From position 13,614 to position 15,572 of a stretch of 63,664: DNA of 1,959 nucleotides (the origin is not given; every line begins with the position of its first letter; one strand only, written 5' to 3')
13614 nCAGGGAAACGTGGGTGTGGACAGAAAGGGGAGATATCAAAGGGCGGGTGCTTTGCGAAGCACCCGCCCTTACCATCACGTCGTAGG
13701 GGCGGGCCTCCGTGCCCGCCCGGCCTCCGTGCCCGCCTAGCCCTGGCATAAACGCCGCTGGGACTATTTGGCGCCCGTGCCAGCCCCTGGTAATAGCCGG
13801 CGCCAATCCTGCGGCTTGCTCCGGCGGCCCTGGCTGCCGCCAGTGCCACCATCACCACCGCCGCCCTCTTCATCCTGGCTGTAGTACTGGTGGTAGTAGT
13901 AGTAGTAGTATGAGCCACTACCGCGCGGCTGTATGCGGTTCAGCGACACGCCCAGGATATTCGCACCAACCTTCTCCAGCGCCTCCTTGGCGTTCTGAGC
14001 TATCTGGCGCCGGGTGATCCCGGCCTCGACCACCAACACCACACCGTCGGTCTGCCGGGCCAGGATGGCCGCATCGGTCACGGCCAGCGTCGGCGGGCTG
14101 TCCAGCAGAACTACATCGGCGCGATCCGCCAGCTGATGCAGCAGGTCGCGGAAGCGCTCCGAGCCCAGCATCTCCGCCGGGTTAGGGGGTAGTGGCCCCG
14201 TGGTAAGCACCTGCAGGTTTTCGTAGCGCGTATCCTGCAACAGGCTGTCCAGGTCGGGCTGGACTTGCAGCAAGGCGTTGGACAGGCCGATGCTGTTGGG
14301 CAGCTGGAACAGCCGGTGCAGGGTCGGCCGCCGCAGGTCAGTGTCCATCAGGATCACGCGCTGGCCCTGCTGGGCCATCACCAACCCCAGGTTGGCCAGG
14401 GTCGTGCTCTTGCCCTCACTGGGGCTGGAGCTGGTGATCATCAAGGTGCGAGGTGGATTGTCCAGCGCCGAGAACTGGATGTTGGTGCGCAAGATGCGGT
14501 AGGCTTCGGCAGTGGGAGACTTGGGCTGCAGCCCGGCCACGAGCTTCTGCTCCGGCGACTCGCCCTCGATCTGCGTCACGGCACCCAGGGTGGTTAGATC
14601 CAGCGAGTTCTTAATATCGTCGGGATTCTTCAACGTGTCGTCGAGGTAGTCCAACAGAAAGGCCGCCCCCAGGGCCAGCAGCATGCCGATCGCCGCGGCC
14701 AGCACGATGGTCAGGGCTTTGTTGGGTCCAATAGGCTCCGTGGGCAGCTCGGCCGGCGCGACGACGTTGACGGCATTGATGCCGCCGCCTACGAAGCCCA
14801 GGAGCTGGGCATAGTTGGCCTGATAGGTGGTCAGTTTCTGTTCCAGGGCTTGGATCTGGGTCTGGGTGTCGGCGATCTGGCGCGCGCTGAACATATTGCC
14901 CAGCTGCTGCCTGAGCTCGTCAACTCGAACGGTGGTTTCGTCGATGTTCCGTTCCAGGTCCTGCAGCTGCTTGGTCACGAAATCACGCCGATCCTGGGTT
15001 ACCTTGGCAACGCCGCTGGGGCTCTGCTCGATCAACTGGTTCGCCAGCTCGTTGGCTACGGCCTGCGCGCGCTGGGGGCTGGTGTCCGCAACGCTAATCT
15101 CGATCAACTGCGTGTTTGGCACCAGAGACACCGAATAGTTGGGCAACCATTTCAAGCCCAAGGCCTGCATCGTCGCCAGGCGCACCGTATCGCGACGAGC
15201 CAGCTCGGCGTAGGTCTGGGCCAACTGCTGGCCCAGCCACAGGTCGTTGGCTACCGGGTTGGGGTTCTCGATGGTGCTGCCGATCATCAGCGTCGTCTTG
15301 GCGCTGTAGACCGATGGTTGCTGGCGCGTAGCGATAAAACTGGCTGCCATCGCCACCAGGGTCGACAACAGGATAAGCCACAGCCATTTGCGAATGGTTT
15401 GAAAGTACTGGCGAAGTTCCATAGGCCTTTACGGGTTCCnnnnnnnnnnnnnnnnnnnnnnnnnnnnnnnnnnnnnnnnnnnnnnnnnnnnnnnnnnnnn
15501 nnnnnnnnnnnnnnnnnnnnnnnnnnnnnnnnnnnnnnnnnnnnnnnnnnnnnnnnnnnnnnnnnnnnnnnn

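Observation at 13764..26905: System-level hypothesis: split peptide-maturation/tailoring system wired into EPS chain-length control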

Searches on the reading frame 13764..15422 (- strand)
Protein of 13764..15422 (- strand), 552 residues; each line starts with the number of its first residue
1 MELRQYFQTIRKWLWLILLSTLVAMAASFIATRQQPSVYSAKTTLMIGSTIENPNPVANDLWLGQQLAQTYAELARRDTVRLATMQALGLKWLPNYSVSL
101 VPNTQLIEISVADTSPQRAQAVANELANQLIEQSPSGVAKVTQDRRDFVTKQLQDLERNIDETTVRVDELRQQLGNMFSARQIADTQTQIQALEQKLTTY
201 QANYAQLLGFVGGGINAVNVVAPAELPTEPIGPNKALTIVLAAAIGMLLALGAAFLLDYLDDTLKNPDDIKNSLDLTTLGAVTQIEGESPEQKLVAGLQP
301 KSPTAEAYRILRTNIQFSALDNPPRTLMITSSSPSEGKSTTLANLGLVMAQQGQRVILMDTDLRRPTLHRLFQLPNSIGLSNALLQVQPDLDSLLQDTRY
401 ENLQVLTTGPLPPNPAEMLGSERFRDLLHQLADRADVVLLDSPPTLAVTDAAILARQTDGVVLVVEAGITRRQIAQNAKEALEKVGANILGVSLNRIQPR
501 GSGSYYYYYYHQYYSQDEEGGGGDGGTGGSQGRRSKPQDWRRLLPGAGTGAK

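Call 4: search_protein_families(library=pfam, proteins=[window:13764-15422:-], max_evalue=0.01)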
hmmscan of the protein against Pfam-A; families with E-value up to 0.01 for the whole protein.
window:13764-15422:- (552 aa): 8 families
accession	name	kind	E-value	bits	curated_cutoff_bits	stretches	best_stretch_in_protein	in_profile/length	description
PF13614.12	AAA_31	-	1.9e-08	34.9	27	1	337-467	14-149/177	AAA domain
PF10609.15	ParA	-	1.5e-07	31.6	27.1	1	327-494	6-172/246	NUBPL iron-transfer P-loop NTPase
PF01656.29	CbiA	-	2.8e-07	31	25.4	1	328-503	2-89/125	CobQ/CobB/MinD/ParA nucleotide binding domain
PF02706.20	Wzz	-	4.2e-07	30.6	25.5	1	2-87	4-90/91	Chain length determinant protein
PF13807.11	GNVR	-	1.7e-06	28.3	27.7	1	198-256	14-79/82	G-rich domain on putative tyrosine kinase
PF09140.17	MipZ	-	0.00087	19.1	20.7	1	336-444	12-109/262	ATPase MipZ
PF23991.1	DUF7310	-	0.0032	18.4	40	0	117-177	3-63/83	Coiled-coil region of unknown function (DUF7310)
PF14257.11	DUF4349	-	0.0061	16.4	27.7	1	138-213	73-147/213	Domain of unknown function (DUF4349)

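Call 5: search_protein_families(library=ncbifam, proteins=[window:13764-15422:-], max_evalue=0.01)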
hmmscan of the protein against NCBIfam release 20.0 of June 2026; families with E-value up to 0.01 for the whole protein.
window:13764-15422:- (552 aa): 20 families
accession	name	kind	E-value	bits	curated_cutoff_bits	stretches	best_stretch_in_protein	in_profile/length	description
TIGR01007.1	eps_fam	subfamily_domain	8.4e-59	198.5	108.05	1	306-510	1-203/204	polysaccharide biosynthesis tyrosine autokinase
NF008568.0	PRK11519.1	equivalog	1.6e-49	168.7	1068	1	216-517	405-718/720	tyrosine-protein kinase Wzc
NF007350.0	PRK09841.1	equivalog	9.5e-49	166.1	1248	1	299-518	506-724/726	tyrosine-protein kinase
TIGR01005.1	eps_transp_fam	subfamily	2e-45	155.2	411.7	2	299-514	521-735/754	exopolysaccharide transport protein family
TIGR03029.1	EpsG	equivalog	5.2e-43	147.2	313.8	1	266-495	45-273/274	chain length determinant protein tyrosine kinase EpsG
TIGR03018.1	pepcterm_TyrKin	hypoth_equivalog_domain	1.8e-38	131.9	230.65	1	298-492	5-204/207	XrtA-associated tyrosine autokinase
TIGR03007.1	pepcterm_ChnLen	equivalog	1.6e-22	79.4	278.85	2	220-291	398-469/498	XrtA system polysaccharide chain length determinant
TIGR01006.1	polys_exp_MPA1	subfamily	1.9e-22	79.8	296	2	2-129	9-143/226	CspC family polysaccharide chain length determinant protein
TIGR01969.1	minD_arch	subfamily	1.1e-15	57.5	201.75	1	326-498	2-171/251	cell division ATPase MinD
TIGR03017.1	EpsF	equivalog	1.1e-12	47.4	422.75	1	218-282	379-443/444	chain length determinant protein EpsF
TIGR01968.1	minD_bact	equivalog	2.3e-11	43.6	212.9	1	326-487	3-163/261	septum site-determining protein MinD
NF047398.1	AAA_KGGVGR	domain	3.4e-08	34.1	90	1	337-389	15-70/190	KGGVGR-motif variant AAA ATPase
TIGR03371.1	cellulose_yhjQ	equivalog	1.1e-05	25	157.85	1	327-488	4-169/246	cellulose biosynthesis protein BcsQ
NF041546.1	ParA_partition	equivalog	3.3e-05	23.5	180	0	337-362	12-37/203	ParA family partition ATPase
NF041136.1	MrpORP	equivalog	3.7e-05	23.2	450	1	326-377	7-58/365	iron-sulfur cluster carrier protein MrpORP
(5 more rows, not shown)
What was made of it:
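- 13764..15422 (-): Wzz-domain polysaccharide co-polymerase fused to a BY-kinase with a C-terminal Tyr cluster. NCBIfam eps_fam 198.5 bits against a 108 cut-off, plus Pfam Wzz and GNVR (calls 4, 5).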
